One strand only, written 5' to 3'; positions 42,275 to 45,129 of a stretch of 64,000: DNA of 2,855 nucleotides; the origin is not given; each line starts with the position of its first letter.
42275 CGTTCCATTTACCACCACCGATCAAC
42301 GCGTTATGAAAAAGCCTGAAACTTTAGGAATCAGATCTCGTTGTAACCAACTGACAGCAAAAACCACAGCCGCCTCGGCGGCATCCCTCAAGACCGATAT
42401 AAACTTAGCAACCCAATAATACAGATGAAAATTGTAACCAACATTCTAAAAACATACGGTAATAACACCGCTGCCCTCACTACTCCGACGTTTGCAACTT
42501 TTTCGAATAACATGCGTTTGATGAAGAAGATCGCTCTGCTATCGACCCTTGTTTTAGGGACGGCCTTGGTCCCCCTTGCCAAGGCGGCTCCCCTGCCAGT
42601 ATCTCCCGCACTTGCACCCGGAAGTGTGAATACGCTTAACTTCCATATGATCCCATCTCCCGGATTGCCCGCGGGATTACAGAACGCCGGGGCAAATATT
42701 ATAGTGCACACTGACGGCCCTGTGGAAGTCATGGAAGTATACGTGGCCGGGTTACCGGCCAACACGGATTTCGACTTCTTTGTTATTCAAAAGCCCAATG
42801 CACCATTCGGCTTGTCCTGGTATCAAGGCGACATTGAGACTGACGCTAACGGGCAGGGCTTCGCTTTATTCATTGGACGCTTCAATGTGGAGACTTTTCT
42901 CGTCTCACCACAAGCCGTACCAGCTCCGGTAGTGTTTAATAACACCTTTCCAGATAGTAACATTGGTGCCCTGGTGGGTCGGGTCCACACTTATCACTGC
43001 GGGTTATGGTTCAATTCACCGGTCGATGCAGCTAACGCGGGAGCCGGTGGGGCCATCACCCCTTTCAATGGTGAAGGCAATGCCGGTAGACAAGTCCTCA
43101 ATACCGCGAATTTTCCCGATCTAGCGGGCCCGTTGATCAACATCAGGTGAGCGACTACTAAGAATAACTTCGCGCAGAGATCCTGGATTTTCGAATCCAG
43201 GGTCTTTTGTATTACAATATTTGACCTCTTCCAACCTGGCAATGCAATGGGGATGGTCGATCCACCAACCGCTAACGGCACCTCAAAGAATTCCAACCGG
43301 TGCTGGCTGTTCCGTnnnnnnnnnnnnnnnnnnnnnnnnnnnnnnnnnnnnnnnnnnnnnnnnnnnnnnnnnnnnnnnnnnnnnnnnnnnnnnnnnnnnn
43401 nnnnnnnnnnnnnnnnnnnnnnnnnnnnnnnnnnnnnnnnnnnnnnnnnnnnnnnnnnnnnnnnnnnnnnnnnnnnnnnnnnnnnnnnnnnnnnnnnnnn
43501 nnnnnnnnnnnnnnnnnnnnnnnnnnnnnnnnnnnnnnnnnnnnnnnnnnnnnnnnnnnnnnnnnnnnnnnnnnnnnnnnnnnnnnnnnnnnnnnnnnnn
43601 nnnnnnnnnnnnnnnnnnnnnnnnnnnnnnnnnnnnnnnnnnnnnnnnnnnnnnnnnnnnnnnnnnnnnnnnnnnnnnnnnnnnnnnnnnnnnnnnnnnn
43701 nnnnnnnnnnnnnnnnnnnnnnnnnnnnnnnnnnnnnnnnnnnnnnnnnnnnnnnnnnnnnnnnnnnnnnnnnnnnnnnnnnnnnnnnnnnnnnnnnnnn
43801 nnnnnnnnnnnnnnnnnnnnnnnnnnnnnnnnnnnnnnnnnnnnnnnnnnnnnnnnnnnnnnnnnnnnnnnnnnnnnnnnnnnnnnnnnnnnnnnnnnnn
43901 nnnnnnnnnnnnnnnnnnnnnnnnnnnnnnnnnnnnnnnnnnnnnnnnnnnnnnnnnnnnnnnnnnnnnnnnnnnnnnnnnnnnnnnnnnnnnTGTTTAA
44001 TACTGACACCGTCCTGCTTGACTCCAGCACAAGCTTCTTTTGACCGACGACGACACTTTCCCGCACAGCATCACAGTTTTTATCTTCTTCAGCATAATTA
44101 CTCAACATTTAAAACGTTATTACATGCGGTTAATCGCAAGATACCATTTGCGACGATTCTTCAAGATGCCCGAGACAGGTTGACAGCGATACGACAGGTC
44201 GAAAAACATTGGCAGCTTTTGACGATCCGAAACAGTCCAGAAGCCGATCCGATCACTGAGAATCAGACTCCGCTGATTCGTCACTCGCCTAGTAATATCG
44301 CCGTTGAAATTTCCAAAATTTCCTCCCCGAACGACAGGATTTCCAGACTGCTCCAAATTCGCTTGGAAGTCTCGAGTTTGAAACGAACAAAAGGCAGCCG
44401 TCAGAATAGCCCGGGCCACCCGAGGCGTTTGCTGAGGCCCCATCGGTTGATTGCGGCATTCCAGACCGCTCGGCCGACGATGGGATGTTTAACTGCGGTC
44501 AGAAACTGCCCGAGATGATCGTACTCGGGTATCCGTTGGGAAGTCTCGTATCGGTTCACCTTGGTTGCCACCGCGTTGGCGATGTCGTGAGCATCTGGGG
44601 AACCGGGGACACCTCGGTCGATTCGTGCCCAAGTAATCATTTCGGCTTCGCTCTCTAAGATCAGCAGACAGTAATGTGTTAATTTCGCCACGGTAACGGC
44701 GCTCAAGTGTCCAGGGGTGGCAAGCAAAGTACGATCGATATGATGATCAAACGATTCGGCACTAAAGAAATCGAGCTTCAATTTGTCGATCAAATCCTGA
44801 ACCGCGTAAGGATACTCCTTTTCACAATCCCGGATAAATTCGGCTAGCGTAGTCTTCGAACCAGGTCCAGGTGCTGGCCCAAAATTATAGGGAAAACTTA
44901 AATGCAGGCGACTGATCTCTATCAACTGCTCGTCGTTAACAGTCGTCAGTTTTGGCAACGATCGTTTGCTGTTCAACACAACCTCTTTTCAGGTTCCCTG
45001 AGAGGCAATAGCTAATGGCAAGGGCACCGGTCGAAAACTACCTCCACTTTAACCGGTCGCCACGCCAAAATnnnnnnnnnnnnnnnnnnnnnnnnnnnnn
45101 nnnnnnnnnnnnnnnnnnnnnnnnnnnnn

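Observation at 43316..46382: Plasmid-type Rep_3 initiator in an apparent operon with orphan ORFs and an MglA-family small GTPase: integrated replicon remnant, possibly with an unconventional NTPase module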

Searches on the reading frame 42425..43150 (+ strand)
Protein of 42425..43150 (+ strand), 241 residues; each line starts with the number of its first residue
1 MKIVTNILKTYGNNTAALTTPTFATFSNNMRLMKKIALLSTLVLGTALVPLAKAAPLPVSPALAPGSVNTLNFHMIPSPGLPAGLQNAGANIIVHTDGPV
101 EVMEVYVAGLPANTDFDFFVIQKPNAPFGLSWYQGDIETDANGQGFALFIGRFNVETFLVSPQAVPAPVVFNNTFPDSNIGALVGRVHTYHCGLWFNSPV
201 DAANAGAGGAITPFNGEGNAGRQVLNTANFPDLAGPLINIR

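Call 3: search_protein_families(library=pfam, proteins=[window:42512-43150:+], max_evalue=0.1)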
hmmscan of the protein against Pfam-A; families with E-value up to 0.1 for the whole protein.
window:42512-43150:+ (212 aa): 0 families

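Call 4: search_protein_families(library=ncbifam, proteins=[window:42512-43150:+], max_evalue=0.1)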
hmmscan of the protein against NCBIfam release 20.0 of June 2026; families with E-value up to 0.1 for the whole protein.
window:42512-43150:+ (212 aa): 0 families

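Call 38: search_protein_families(library=pfam, proteins=[window:42425-43150:+], max_evalue=1)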
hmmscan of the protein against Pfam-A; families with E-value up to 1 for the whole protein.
window:42425-43150:+ (241 aa): 0 families
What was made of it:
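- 42425..43150 (+): Neighbouring 241-aa hypothetical (signal-peptide-like) gene; not part of the cluster. No Pfam hit (call 38).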

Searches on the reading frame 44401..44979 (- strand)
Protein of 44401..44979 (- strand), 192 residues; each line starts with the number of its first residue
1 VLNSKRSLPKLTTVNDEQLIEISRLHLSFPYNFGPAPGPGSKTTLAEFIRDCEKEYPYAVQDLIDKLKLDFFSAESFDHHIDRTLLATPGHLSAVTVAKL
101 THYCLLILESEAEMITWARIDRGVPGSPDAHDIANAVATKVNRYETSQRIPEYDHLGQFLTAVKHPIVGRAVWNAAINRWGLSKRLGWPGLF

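Call 3: search_protein_families(library=pfam, proteins=[window:44401-44979:-], max_evalue=0.1)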
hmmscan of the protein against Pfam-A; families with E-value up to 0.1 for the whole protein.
window:44401-44979:- (192 aa): 0 families

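Call 4: search_protein_families(library=ncbifam, proteins=[window:44401-44979:-], max_evalue=0.1)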
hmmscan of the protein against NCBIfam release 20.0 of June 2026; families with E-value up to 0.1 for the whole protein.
window:44401-44979:- (192 aa): 0 families

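Call 43: search_protein_families(library=padloc, proteins=[window:44401-44979:-], max_evalue=0.01)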
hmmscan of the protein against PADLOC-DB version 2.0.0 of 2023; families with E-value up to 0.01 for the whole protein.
window:44401-44979:- (192 aa): 0 families

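Call 44: predict_structure(alignment_id=A4)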
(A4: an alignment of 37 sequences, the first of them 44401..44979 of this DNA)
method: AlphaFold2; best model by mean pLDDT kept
length: 192 residues; sequences in the alignment: 37
mean_pLDDT: 72.2   pTM: 0.73
mean pLDDT of the five models: 72.2, 71.3, 70.0, 69.6, 68.1
residues with pLDDT >= 90: 38; 70-90: 80; 50-70: 48; < 50: 26
segments of 3 or more residues with pLDDT < 50: 1-11, 88-91, 186-192
pLDDT, mean of each block of 10 residues (from residue 1): 43 69 79 85 88 65 57 53 50 73 90 91 89 87 61 67 83 93 55 36
secondary structure, 60 per line:
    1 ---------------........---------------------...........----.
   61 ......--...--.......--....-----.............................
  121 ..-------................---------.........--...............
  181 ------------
elements in order: H16-23 H45-55 H60-66 H74-80 H83-86 H92-122 H130-145 H155-163 H166-180

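Call 50: fold_search(model_id=the predicted structure, library=pdb)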
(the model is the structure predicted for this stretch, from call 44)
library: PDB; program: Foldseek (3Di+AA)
matches with E <= 10: 66; with E <= 0.001: 0
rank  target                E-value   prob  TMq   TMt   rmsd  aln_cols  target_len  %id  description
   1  3v5p                  1.5e+00  0.03  0.12  0.07  18.9       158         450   17  Calcium-Dependent Protein Kinase 1 from Toxoplasma gondii (TgCDPK1) in complex with inhibitor UW1288 (released 2012-03-14)
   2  4uiq_B                1.5e+00  0.10  0.18  0.21  14.2       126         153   11  Isolated globin domain of the Bordetella pertussis globin-coupled sensor with a heme at the dimer interface (released 2016-04-13)
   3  4uiq_A                1.7e+00  0.11  0.19  0.22  14.2       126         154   11  Isolated globin domain of the Bordetella pertussis globin-coupled sensor with a heme at the dimer interface (released 2016-04-13)
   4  6m9a_A                1.7e+00  0.09  0.18  0.21  13.8       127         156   14  Bordetella pertussis globin coupled sensor regulatory domain (BpeGReg) (released 2018-11-14)
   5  9dsf_C                1.9e+00  0.07  0.19  0.22  14.2       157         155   10  Cyanide-ligated Bordetella pertussis globin coupled sensor regulatory domain S68A (released 2025-12-24)
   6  9dse_A                2.1e+00  0.07  0.17  0.20  13.8       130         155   13  Cyanide-ligated Bordetella pertussis globin coupled sensor regulatory domain (released 2025-12-24)
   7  6m9a_C                2.2e+00  0.08  0.18  0.21  13.4       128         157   14  Bordetella pertussis globin coupled sensor regulatory domain (BpeGReg) (released 2018-11-14)
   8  9dse_C                2.2e+00  0.08  0.18  0.21  13.8       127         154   14  Cyanide-ligated Bordetella pertussis globin coupled sensor regulatory domain (released 2025-12-24)
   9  4k34_A                2.4e+00  0.02  0.13  0.08  17.1       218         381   15  Crystal structures of CusC review conformational changes accompanying folding and transmembrane channel formation (released 2013-10-16)
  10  9dsf_A                3.0e+00  0.06  0.18  0.21  13.6       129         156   12  Cyanide-ligated Bordetella pertussis globin coupled sensor regulatory domain S68A (released 2025-12-24)
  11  9n9j_7                3.5e+00  0.04  0.14  0.15  17.3       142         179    8  Structure of a GRP94 folding intermediate engaged with a CCDC134- and FKBP11-bound secretory translocon (released 2025-11-19)
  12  4bjn_H                3.7e+00  0.04  0.19  0.17  19.9       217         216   10  Crystal structure of the flax-rust effector AvrM-A (released 2013-10-16)
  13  3wfx_A                3.9e+00  0.04  0.17  0.22  15.5       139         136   16  Crystal Structure of the Imidazole-Bound Form of the HGbRL's Globin Domain (released 2014-08-06)
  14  8btk_SX               3.9e+00  0.02  0.15  0.09  17.9       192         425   12  Structure of the TRAP complex with the Sec translocon and a translating ribosome (released 2023-05-24)
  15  4bja                  4.1e+00  0.03  0.15  0.16  13.8       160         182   10  Globin-like protein Glb-12 from C.elegans (released 2014-05-07)
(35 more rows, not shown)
